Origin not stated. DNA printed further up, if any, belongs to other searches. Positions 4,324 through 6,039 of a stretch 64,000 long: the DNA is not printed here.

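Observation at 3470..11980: Cobalamin-riboswitch operon: ECF importer plus UbiD decarboxylase plus ATP-dependent hydantoinase/oxoprolinase pair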

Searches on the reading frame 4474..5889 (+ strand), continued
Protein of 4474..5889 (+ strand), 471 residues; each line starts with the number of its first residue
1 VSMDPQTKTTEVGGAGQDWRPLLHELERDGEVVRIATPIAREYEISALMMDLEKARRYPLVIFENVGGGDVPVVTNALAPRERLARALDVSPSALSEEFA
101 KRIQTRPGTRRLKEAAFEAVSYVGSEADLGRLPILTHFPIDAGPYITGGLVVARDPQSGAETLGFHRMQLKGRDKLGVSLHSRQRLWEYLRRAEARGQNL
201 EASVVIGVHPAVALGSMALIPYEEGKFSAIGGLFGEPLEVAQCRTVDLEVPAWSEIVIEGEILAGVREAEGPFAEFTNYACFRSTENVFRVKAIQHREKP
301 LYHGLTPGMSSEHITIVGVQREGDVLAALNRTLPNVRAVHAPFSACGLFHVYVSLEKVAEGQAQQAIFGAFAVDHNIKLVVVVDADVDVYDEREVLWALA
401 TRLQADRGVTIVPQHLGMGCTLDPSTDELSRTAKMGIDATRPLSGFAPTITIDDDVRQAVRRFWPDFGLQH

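Call 62: search_protein_families(library=pfam, proteins=[L024:10347-10685:+, L024:10670-12688:+, L051:16294-17244:+, L051:17278-19044:+, L065:8047-9984:+, L009:18784-19827:+, L009:19820-20641:+, L017:15973-16413:+, L017:16528-17610:+, L001:17719-18996:+], max_evalue=0.001)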
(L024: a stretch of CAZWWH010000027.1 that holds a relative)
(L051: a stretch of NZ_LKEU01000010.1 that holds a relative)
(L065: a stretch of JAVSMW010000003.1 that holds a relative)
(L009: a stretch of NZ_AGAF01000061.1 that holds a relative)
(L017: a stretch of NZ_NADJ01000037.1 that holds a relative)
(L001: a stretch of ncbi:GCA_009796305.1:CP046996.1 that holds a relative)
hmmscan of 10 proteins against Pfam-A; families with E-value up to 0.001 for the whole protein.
L024:10347-10685:+ (112 aa): 1 family
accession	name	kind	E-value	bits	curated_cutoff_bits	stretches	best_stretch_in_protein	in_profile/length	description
PF04023.20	FeoA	-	1.2e-21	77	23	1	33-104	1-73/74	FeoA domain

L024:10670-12688:+ (672 aa): 8 families
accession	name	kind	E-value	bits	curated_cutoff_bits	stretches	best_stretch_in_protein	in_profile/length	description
PF02421.24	FeoB_N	-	4.6e-63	211.9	27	1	4-155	2-154/156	Ferrous iron transport protein B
PF07670.19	Gate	-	1.2e-36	125.7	29.6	2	354-447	2-102/104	Nucleoside recognition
PF01926.29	MMR_HSR1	-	2e-19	70.2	21.9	1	4-114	1-112/113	50S ribosome-binding GTPase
PF07664.17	FeoB_C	-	3.1e-17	62.5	26.6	1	458-509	1-53/54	Ferrous iron transport protein B C terminus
PF17910.6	FeoB_Cyto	-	6.8e-12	46.1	23.4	1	178-261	6-88/90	FeoB cytosolic helical domain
PF09439.16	SRPRB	-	2e-06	27.7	25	1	5-97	6-90/178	Signal recognition particle receptor beta subunit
PF00350.29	Dynamin_N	-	3e-06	27.8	27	0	5-35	1-32/168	Dynamin family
PF00009.33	GTP_EFTU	-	8.3e-06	26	26.5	1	44-162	65-187/188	Elongation factor Tu GTP binding domain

L051:16294-17244:+ (316 aa): 2 families
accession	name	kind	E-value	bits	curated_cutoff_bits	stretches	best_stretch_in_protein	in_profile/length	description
PF07728.20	AAA_5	-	1.5e-19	70.8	22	1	72-204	1-139/139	AAA domain (dynein-related subfamily)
PF12775.13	AAA_7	-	1.5e-08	34.9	25.8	1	65-211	28-180/181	P-loop containing dynein motor region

L051:17278-19044:+ (588 aa): 2 families
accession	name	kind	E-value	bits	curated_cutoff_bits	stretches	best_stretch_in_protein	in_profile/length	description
PF11775.14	CobT_C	-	6.9e-12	45.9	21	2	384-441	1-59/220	Cobalamin biosynthesis protein CobT VWA domain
PF00092.34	VWA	-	5.8e-06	27.1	23.8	1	400-561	4-152/174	von Willebrand factor type A domain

L065:8047-9984:+ (645 aa): 2 families
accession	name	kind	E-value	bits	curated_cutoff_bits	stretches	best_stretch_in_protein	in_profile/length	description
PF01314.23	AFOR_C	-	7.2e-138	460.3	27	1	227-627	2-385/385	Aldehyde ferredoxin oxidoreductase, domains 2 & 3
PF02730.20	AFOR_N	-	2e-82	276.2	29.8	1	15-212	3-198/199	Aldehyde ferredoxin oxidoreductase, N-terminal domain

L009:18784-19827:+ (347 aa): 7 families
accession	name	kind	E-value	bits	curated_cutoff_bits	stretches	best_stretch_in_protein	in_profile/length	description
PF17179.9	Fer4_22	-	4.8e-33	114.3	27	1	233-329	1-95/95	4Fe-4S dicluster domain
PF13187.11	Fer4_9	-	3.4e-06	27.4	27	0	313-327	35-49/52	4Fe-4S dicluster domain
PF12797.12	Fer4_2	-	3.9e-06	26.9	24.5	0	233-246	9-22/22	4Fe-4S binding domain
PF00037.32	Fer4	-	2.6e-05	24.3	21.1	0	233-245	7-19/24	4Fe-4S binding domain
PF14697.11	Fer4_21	-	0.0001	22.8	35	0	314-327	40-55/59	4Fe-4S dicluster domain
PF25160.1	LdpA_Fe-S-bd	-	0.00016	21.8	27.6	0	313-327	26-40/49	LdpA Fe-S cluster-binding domain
PF13183.11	Fer4_8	-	0.00022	22.1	27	1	233-327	4-66/68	4Fe-4S dicluster domain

L009:19820-20641:+ (273 aa): 2 families
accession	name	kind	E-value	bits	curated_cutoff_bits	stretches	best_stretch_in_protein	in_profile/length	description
PF00175.26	NAD_binding_1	-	7.5e-10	39.9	22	1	110-218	4-108/109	Oxidoreductase NAD-binding domain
PF10418.14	DHODB_Fe-S_bind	-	7.2e-09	35.7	23.9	1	236-266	1-38/41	Iron-sulfur cluster binding domain of dihydroorotate dehydrogenase B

L017:15973-16413:+ (146 aa): 8 families
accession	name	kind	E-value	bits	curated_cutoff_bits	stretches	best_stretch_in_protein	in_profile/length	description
PF01047.28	MarR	-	1.1e-06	28.9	24.6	1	42-93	3-54/59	MarR family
PF13463.12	HTH_27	-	2.7e-05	24.8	22.2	1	44-105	5-68/68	Winged helix DNA-binding domain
PF12802.13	MarR_2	-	4.1e-05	24.1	27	1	40-95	3-60/61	MarR family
PF12840.13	HTH_20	-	8.2e-05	22.9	27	1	44-88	6-50/51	Helix-turn-helix domain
PF25212.1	HVO_A0114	-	0.0001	22.5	27.6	1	43-96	23-74/84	HVO_A0114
PF02082.26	Rrf2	-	0.00018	22.1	30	0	50-98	17-65/132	Iron-dependent Transcriptional regulator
PF13412.12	HTH_24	-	0.00045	20.2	21.9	1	57-87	18-48/48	Winged helix-turn-helix DNA-binding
PF13601.12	HTH_34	-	0.00061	20.3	27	1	46-112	4-72/80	Winged helix DNA-binding domain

L017:16528-17610:+ (360 aa): 4 families
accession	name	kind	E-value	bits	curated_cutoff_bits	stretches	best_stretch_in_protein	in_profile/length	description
PF13484.11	Fer4_16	-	1.1e-12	48.9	30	1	201-264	3-66/66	4Fe-4S double cluster binding domain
PF13237.11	Fer4_10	-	0.00012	22.4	25.5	0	247-266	6-28/53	4Fe-4S dicluster domain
PF00037.32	Fer4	-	0.00014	22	21.1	0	202-213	10-21/24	4Fe-4S binding domain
PF12838.12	Fer4_7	-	0.00034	21.5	27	0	202-264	4-51/52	4Fe-4S dicluster domain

L001:17719-18996:+ (425 aa): 1 family
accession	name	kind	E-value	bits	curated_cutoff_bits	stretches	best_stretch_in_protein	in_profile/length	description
PF10050.14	DUF2284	-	2.3e-33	115.7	25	1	280-424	3-161/161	Predicted metal-binding protein (DUF2284)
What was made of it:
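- In Acetobacterium the cluster is followed by MoxR/CobS-like and CobT_C/VWA genes (call 62). FeoAB follows the cluster in some Peptococcaceae, and CobS/CobT-like genes follow it in Acetobacterium (call 62).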

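Call 68: search_protein_families(library=pfam, proteins=[L028:5649-6620:+, L028:6562-8118:+, L028:8164-8496:-, L028:8553-9104:+, L028:9101-9697:-, L028:15706-16662:+, L035:6013-9720:+, L035:15291-16220:+, L035:4208-5578:-], max_evalue=0.001)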
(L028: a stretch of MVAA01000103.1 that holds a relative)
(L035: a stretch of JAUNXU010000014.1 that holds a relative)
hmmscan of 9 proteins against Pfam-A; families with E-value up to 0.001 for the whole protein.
L028:5649-6620:+ (323 aa): 1 family
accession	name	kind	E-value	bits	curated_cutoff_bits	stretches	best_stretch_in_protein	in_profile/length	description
PF00929.31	RNase_T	-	6.4e-21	76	24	1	19-156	18-164/164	Exonuclease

L028:6562-8118:+ (518 aa): 1 family
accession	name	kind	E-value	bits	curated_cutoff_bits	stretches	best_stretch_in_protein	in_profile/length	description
PF00860.26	Xan_ur_permease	-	1.2e-33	116.8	27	1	90-479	2-387/389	Permease family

L028:8164-8496:- (110 aa): 1 family
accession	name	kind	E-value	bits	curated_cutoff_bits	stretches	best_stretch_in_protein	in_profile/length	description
PF09858.14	DUF2085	-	4.9e-30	104.2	25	1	8-97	1-89/90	Predicted membrane protein (DUF2085)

L028:8553-9104:+ (183 aa): 1 family
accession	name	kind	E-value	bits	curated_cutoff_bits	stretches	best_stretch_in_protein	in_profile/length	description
PF03352.18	Adenine_glyco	-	3.3e-71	239.2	25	1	9-182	1-176/177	Methyladenine glycosylase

L028:9101-9697:- (198 aa): 1 family
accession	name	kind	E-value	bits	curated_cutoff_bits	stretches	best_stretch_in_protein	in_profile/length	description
PF10050.14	DUF2284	-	6e-22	78.6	25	1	35-181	12-150/161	Predicted metal-binding protein (DUF2284)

L028:15706-16662:+ (318 aa): 2 families
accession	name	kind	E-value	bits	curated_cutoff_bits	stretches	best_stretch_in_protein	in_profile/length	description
PF01545.26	Cation_efflux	-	5.2e-35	121.5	26.6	1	26-219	1-198/198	Cation efflux family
PF16916.11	ZT_dimer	-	5.4e-19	68.4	26.7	1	225-298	5-77/78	Dimerisation domain of Zinc Transporter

L035:6013-9720:+ (1235 aa): 3 families
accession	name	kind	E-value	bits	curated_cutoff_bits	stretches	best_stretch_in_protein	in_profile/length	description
PF18560.7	Lectin_like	-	1.9e-24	87.1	27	1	1077-1232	2-156/156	Lectin like domain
PF00112.29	Peptidase_C1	-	3.5e-21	76.8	20.7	1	839-1053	1-207/220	Papain family cysteine protease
PF16640.11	Big_3_5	-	7e-09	36.6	35.5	2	736-811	7-79/88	Bacterial Ig-like domain (group 3)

L035:15291-16220:+ (309 aa): 1 family
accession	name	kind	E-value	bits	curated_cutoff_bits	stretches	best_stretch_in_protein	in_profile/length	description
PF00482.28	T2SSF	-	1.5e-21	77.1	25.2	1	105-230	1-123/125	Type II secretion system (T2SS), protein F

L035:4208-5578:- (456 aa): 4 families
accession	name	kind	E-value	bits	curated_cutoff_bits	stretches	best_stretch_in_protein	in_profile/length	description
PF07690.21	MFS_1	-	3.7e-71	240.3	33.4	2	15-399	2-345/347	Major Facilitator Superfamily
PF00083.30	Sugar_tr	-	6e-07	29.1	22.3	1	42-178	44-186/452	Sugar (and other) transporter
PF13347.12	MFS_2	-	1.9e-05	23.9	27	1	252-450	220-416/427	MFS/sugar transport protein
PF03209.21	PUCC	-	8.7e-05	22.1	21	0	74-176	63-167/401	PUCC protein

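Call 75: search_protein_families(library=pfam, proteins=[L065:7739-8038:-, L001:20016-21059:+, L031:17588-19108:+], max_evalue=0.01)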
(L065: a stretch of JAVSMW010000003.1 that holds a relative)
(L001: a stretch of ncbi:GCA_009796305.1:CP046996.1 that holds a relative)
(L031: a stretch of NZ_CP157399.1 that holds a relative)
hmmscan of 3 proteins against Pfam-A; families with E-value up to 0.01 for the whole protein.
L065:7739-8038:- (99 aa): 0 families

L001:20016-21059:+ (347 aa): 4 families
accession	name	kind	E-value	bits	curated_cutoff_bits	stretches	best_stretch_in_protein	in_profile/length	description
PF08240.17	ADH_N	-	5e-28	97.8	23.5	1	25-129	2-99/104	Alcohol dehydrogenase GroES-like domain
PF00107.32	ADH_zinc_N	-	2.4e-19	70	31.8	1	177-307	1-128/129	Zinc-binding dehydrogenase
PF02254.24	TrkA_N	-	0.0022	18.8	23.8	1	170-247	1-75/116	TrkA-N domain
PF16912.11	Glu_dehyd_C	-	0.005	16.8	34.9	1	168-332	32-200/211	Glucose dehydrogenase C-terminus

L031:17588-19108:+ (506 aa): 2 families
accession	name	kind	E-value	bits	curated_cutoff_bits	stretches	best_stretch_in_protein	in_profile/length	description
PF00324.27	AA_permease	-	3.2e-78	263.9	24.6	1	25-454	2-466/470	Amino acid permease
PF13520.12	AA_permease_2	-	3.8e-40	138.6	27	1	20-426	1-408/427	Amino acid permease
